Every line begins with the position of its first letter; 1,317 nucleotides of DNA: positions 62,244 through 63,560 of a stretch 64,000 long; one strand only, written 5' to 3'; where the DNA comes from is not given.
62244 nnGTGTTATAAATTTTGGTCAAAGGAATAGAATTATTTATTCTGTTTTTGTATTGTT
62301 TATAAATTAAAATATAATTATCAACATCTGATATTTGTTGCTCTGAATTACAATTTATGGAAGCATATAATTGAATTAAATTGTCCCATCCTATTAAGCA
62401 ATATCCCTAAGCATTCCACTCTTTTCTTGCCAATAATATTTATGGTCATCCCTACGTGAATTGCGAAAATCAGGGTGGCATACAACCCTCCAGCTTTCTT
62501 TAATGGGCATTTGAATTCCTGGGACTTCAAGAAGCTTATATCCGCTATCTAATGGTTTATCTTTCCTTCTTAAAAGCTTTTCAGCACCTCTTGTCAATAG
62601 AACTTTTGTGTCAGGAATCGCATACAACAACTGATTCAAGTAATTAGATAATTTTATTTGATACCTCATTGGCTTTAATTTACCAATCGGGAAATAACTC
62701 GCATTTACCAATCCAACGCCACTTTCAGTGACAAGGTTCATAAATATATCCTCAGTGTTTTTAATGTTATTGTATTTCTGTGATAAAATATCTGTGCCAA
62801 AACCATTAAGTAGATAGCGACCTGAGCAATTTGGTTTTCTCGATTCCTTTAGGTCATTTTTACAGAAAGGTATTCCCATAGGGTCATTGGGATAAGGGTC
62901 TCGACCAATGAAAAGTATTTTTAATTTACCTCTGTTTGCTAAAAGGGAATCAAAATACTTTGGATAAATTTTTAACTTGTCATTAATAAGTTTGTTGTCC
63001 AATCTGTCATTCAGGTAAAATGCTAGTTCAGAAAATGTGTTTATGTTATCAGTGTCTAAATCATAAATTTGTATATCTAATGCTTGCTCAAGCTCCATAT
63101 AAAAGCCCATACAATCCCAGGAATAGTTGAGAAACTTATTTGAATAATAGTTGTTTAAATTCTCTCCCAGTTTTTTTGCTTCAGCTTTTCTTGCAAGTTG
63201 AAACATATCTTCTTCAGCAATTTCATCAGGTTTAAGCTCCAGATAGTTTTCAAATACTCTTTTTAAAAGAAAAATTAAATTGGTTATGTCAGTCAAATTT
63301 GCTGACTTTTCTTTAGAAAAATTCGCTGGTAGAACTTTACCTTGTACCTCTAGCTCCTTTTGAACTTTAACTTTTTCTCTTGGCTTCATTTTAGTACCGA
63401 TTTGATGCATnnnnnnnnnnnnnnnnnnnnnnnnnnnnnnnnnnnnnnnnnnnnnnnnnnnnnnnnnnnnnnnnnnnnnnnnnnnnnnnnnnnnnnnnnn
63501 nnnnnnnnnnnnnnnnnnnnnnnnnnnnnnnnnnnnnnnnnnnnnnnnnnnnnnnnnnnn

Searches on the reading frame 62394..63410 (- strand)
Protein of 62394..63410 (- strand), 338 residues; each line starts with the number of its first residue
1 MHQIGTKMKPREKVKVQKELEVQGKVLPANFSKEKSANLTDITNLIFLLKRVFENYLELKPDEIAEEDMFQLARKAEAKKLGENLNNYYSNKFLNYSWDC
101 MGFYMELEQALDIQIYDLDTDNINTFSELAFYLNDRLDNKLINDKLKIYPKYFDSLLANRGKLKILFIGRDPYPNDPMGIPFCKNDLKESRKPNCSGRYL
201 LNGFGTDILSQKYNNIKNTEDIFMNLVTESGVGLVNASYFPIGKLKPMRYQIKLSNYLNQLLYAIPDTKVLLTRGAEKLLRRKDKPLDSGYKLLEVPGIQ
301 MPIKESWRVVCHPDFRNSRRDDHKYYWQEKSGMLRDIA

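Call 14: search_protein_families(library=pfam, proteins=[window:62394-63410:-], max_evalue=0.01)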
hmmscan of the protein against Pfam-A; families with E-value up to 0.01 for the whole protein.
window:62394-63410:- (338 aa): 0 families

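Call 30: find_encoding_contigs(protein=window:62394-63410:-, flank=10000, max_places=4)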
Protein window:62394-63410:- (338 aa): 2 contigs read that carry it; 2 places shown.
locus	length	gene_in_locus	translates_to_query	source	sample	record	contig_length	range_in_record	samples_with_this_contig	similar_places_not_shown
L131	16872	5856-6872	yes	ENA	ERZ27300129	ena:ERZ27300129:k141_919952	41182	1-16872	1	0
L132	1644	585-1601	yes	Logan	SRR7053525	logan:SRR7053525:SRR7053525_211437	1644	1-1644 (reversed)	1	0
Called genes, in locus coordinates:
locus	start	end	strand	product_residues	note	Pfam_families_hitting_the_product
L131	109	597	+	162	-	PF00929:RNase_T, PF16473:Rv2179c-like (weak)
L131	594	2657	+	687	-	PF03235:GmrSD_N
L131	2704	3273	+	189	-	-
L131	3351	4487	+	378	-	PF00004:AAA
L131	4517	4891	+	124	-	-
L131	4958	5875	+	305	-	PF13280:WYL, PF25583:WCX (weak)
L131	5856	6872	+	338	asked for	-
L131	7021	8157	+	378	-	PF13481:AAA_25 (weak), PF03796:DnaB_C, PF06745:ATPase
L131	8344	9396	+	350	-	PF00078:RVT_1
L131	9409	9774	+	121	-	-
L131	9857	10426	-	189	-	-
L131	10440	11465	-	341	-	PF14281:PDDEXK_4 (weak)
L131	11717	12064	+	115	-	-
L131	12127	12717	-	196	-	-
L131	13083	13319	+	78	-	-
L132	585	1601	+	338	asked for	-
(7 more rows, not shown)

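Call 49: search_protein_families(library=ncbifam, proteins=[window:62394-63410:-], max_evalue=0.1)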
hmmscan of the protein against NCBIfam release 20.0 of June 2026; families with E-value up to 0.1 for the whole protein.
window:62394-63410:- (338 aa): 4 families
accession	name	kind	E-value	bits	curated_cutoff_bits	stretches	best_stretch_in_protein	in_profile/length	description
NF002148.0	PRK00982.1-2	subfamily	0.00063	19.5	71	1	97-136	38-77/79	acyl carrier protein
NF002150.0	PRK00982.1-4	subfamily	0.0044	17.2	66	1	97-136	39-78/80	acyl carrier protein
TIGR00517.1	acyl_carrier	equivalog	0.023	14.6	70.45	0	97-135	37-75/77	acyl carrier protein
NF002151.0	PRK00982.1-5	equivalog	0.096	12.8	92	0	97-135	37-75/78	acyl carrier protein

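Call 50: search_protein_families(library=phrogs, proteins=[window:62394-63410:-], max_evalue=0.1)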
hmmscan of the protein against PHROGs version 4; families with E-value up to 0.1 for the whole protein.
window:62394-63410:- (338 aa): 1 family
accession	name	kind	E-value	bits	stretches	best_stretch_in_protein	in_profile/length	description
phrog_5934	-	moron, auxiliary metabolic gene and host takeover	0.016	16.3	1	89-139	40-90/93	acyl carrier protein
